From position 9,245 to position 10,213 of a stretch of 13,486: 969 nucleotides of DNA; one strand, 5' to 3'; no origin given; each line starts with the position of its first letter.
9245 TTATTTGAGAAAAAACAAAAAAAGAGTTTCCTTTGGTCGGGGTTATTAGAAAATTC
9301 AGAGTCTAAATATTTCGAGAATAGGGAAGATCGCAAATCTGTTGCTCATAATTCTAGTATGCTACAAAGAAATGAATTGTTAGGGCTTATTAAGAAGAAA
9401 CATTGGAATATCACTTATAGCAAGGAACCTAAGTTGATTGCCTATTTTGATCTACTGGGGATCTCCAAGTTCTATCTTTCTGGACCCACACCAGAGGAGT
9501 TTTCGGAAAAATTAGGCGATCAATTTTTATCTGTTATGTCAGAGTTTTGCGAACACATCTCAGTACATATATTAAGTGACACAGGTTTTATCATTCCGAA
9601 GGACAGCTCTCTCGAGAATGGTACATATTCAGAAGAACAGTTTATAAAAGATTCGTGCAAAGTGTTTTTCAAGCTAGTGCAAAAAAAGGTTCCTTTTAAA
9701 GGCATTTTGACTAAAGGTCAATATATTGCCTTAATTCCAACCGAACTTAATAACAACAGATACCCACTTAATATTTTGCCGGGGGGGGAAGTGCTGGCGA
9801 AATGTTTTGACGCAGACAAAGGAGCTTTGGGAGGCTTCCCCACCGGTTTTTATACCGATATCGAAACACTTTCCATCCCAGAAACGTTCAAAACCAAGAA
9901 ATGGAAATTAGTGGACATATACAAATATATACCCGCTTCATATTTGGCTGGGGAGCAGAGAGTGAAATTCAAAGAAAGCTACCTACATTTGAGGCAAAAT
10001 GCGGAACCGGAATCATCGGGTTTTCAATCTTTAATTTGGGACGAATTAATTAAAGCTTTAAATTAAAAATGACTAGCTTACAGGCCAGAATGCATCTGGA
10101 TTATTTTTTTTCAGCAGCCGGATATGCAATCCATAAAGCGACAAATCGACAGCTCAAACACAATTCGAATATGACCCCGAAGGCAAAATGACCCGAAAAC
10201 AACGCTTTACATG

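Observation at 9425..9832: The immunity-slot protein carries a nucleotidyl-cyclase-like palm domain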

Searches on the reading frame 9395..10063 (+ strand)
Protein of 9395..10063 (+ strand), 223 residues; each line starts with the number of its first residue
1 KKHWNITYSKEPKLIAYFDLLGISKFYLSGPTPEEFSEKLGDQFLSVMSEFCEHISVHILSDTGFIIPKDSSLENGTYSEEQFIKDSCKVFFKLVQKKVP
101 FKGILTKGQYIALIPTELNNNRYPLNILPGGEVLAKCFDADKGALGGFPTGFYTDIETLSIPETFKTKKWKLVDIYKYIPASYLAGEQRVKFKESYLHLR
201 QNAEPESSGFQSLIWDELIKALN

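Call 21: find_homologous_proteins(query=A2, max_evalue=0.001)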
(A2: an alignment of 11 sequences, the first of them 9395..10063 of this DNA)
Query A2 (11 sequences) (223 aa, profile of the alignment): 4 proteins with E <= 0.001 among 4554 candidates.
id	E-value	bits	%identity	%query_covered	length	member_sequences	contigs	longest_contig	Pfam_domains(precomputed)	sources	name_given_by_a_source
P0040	1.5e-77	279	29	83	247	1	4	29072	-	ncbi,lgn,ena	-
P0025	3.8e-72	261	27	85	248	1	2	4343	-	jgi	jgi:hypothetical protein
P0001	7.8e-64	234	100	100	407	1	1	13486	-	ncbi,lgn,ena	-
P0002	1.3e-61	227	53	88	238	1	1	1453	-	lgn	-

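Call 30: predict_structure(alignment_id=A2)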
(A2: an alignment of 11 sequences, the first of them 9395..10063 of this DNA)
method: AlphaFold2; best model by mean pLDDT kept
length: 223 residues; sequences in the alignment: 11
mean_pLDDT: 82.5   pTM: 0.82
mean pLDDT of the five models: 82.5, 82.1, 81.7, 80.5, 78.8
residues with pLDDT >= 90: 65; 70-90: 130; 50-70: 24; < 50: 4
segments of 3 or more residues with pLDDT < 50: 72-74
pLDDT, mean of each block of 10 residues (from residue 1): 76 91 87 91 88 79 81 61 91 91 93 75 63 91 86 92 78 88 82 90 66 78 68
secondary structure, 60 per line:
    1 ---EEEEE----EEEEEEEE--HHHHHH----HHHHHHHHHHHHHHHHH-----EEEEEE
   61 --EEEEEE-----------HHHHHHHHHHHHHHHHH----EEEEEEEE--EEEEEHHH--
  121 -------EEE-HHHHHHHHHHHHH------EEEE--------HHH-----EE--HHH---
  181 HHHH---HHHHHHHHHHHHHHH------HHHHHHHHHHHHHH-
elements in order: E4-8 E13-20 H23-28 H33-49 E55-60 E63-68 H80-96 E101-108 E111-115 E128-130 H132-144 E151-154 H181-184 H188-202 H209-222

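Call 36: search_solved_structures(query=A2, max_evalue=10, show_alignments=3)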
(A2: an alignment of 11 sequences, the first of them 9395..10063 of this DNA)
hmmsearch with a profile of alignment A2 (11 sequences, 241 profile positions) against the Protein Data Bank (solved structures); distinct sequences matched with E-value up to 10: 1.
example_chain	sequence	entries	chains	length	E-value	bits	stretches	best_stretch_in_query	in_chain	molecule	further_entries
2o6q_A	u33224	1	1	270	0.3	14.1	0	160-203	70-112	Variable lymphocyte receptor A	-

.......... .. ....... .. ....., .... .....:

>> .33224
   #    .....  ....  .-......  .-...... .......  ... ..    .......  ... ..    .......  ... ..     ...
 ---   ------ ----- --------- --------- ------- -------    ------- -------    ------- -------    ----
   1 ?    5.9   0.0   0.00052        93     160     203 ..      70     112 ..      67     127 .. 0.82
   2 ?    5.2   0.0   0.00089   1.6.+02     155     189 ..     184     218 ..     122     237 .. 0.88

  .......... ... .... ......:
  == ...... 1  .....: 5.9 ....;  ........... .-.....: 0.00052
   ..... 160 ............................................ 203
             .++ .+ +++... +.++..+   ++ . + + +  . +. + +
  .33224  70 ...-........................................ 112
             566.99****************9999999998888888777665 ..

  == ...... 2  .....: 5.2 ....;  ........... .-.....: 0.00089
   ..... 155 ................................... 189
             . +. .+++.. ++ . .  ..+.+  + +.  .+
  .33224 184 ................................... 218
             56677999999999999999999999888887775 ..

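Call 47: find_related_loci(query=A4, collection=genome_contigs, flank=10000)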
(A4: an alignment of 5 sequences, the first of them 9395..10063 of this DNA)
Query A4 (223 aa) in genome_contigs; peptide patterns used: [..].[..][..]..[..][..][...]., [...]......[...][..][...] (x = any residue, [..] = any of these).
40 stretches matched a pattern; 1 encode a relative of the query (tblastn E <= 1e-3); 1 distinct loci.
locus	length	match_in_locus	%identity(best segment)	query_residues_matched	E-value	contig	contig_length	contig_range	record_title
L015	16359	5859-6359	33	11-175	3e-21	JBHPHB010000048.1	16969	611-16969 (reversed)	Spirochaetota bacterium isolate SAG AM-311-O03 NODE_48_length_16969_cov_30.843029, whole genome shotgun sequence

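Call 51: search_protein_families(library=pfam, alignment_id=A2, max_evalue=10)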
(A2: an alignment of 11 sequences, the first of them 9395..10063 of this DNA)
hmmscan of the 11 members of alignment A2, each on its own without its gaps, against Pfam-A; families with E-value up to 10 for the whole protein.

A. member 1, window:9395-10063:+ (223 aa): 0 families

B. families by the number of members that match (of 11 scanned): 13 families
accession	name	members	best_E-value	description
PF18734.6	HEPN_AbiU2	1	0.023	AbiU2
PF06017.19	Myosin_TH1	1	0.033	Unconventional myosin tail, actin- and lipid-binding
PF10496.14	Syntaxin-18_N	1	0.047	SNARE-complex protein Syntaxin-18 N-terminus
PF20840.3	DUF5382_N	1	0.049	Family of unknown function (DUF5382) N-terminal domain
PF00489.22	IL6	1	0.056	Interleukin-6/G-CSF/MGF family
PF20669.3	Exo70_N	1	0.058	Exocyst complex component Exo70 N-terminal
PF11629.13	Mst1_SARAH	1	0.069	C terminal SARAH domain of Mst1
PF07442.16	Ponericin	1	0.075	Ponericin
PF24925.1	DUF7746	1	0.077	Domain of unknown function (DUF7746)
PF18160.6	SLATT_5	1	0.12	SMODS and SLOG-associating 2TM effector domain family 5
PF12491.13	ApoB100_C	1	0.14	Apolipoprotein B100 C terminal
PF23984.1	DUF7307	1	0.16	Pam3 gp33-like protein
PF10303.14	DUF2408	1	0.28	Protein of unknown function (DUF2408)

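Call 72: fold_search(model_id=the predicted structure, library=pdb)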
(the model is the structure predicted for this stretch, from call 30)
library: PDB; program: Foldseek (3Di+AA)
matches with E <= 10: 772; with E <= 0.001: 76
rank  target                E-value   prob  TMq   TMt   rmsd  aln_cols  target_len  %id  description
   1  9bcv_B                7.3e-06  1.00  0.48  0.50   4.1       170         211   11  Cyclase domain of GC-A bound to ANP (released 2024-11-27)
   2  1cjk_A                7.3e-06  1.00  0.46  0.53   4.3       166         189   13  COMPLEX OF GS-ALPHA WITH THE CATALYTIC DOMAINS OF MAMMALIAN ADENYLYL CYCLASE: COMPLEX WITH ADENOSINE 5'-(ALPHA THIO)-T (released 1999-08-31)
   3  1azs_A                2.6e-05  1.00  0.45  0.52   4.7       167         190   14  COMPLEX OF GS-ALPHA WITH THE CATALYTIC DOMAINS OF MAMMALIAN ADENYLYL CYCLASE (released 1998-02-25)
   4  3et6_A                3.1e-05  1.00  0.48  0.56   4.4       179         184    9  The crystal structure of the catalytic domain of a eukaryotic guanylate cyclase (released 2008-10-14)
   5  5o5k_A                3.3e-05  1.00  0.48  0.49   4.6       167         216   10  X-ray structure of a bacterial adenylyl cyclase soluble domain (released 2017-11-01)
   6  5o5l_A                3.9e-05  1.00  0.52  0.51   5.3       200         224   10  X-ray structure of a bacterial adenylyl cyclase soluble domain, solved at cryogenic temperature (released 2017-11-01)
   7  6fht_A                3.9e-05  1.00  0.48  0.17   6.5       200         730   10  Crystal structure of an artificial phytochrome regulated adenylate/guanylate cyclase in its dark adapted Pr form (released 2018-04-18)
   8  3et6_B                4.2e-05  1.00  0.45  0.53   4.8       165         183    9  The crystal structure of the catalytic domain of a eukaryotic guanylate cyclase (released 2008-10-14)
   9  9bcs_A                4.5e-05  1.00  0.48  0.23   4.3       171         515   11  Intracellular domain of GC-A bound to ANP (released 2024-11-27)
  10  2w01_C                4.7e-05  1.00  0.45  0.49   5.5       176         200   12  Crystal structure of the guanylyl cyclase Cya2 (released 2008-09-30)
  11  9p2r_A                5.0e-05  1.00  0.45  0.31   4.9       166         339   15  Extended, CYR715-bound state of Manduca sexta soluble guanylate cyclase mutant beta C122S (released 2025-11-12)
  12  9bcv_A                6.0e-05  1.00  0.50  0.52   4.8       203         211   11  Cyclase domain of GC-A bound to ANP (released 2024-11-27)
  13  2w01_A                6.4e-05  1.00  0.46  0.51   5.0       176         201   13  Crystal structure of the guanylyl cyclase Cya2 (released 2008-09-30)
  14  3uvj_A                6.4e-05  1.00  0.45  0.51   3.8       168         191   11  Crystal structure of the catalytic domain of the heterodimeric human soluble guanylate cyclase 1. (released 2011-12-28)
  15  4ni2_B                6.4e-05  1.00  0.44  0.48   4.8       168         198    9  Crystal structure of the heterodimeric catalytic domain of wild-type human soluble guanylate cyclase (released 2014-04-16)
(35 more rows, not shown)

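Call 77: find_related_loci(query=A4, collection=metagenome_contigs, flank=8000)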
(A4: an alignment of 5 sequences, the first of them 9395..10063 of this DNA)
Query A4 (223 aa) in metagenome_contigs; peptide patterns used: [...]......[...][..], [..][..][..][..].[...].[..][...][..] (x = any residue, [..] = any of these).
171 stretches matched a pattern; 1 encode a relative of the query (tblastn E <= 1e-3); 1 distinct loci.
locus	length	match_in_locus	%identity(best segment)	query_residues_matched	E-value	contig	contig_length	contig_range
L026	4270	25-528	34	13-175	2e-21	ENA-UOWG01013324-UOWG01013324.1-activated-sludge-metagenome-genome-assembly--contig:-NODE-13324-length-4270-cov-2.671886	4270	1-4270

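Call 92: search_protein_families(library=padloc, alignment_id=A2, max_evalue=1)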
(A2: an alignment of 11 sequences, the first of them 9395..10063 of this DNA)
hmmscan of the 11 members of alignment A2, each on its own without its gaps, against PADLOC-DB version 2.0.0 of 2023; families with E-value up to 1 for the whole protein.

A. member 1, window:9395-10063:+ (223 aa): 0 families

B. families by the number of members that match (of 11 scanned): 3 families
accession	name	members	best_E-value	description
PDLC01734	typeIV_RecD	1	0.0015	RecD_0_IVD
PDLC01276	Csm4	1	0.0042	CAS-III-A; effector_G5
PDLC01682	Cas13a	1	0.018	Cas13a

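Call 101: find_related_loci(query=A4, collection=viral_contigs, flank=6000)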
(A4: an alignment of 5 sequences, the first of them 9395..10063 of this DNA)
Query A4 (223 aa) in viral_contigs; peptide patterns used: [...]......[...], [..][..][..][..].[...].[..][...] (x = any residue, [..] = any of these).
64 stretches matched a pattern, but none encodes a relative of the query by tblastn (E <= 1e-3).
